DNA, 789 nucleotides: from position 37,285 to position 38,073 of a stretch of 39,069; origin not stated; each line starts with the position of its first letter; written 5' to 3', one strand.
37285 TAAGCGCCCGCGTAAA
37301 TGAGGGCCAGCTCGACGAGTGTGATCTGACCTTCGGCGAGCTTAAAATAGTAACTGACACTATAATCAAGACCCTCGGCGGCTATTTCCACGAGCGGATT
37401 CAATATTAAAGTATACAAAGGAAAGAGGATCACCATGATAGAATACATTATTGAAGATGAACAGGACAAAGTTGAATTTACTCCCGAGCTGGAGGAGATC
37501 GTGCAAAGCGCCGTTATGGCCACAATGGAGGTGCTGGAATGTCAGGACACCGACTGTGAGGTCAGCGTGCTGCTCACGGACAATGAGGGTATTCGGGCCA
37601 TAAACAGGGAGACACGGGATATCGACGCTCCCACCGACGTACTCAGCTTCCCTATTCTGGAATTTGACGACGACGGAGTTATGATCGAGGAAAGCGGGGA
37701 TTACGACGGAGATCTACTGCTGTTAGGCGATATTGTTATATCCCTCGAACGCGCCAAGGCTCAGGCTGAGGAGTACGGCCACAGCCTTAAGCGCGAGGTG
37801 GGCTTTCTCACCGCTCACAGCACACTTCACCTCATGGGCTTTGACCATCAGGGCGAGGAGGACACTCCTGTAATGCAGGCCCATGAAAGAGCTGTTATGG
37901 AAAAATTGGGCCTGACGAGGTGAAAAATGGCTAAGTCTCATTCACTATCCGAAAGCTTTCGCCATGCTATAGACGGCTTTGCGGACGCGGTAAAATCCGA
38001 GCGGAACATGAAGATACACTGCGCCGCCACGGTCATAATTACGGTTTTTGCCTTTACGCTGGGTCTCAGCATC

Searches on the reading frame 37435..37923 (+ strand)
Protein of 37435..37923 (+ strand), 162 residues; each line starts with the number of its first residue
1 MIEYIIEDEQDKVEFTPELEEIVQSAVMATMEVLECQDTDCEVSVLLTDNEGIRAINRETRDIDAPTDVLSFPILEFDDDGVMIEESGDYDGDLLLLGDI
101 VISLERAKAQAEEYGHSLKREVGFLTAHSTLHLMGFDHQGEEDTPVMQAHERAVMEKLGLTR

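Call 71: search_protein_families(library=pfam, proteins=[window:37435-37923:+], max_evalue=0.01)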
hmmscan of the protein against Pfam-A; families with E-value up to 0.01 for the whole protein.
window:37435-37923:+ (162 aa): 1 family
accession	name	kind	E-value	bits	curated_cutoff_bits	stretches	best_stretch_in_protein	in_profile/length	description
PF02130.23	YbeY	-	4e-43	146.8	25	1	16-158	4-129/129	Endoribonuclease YbeY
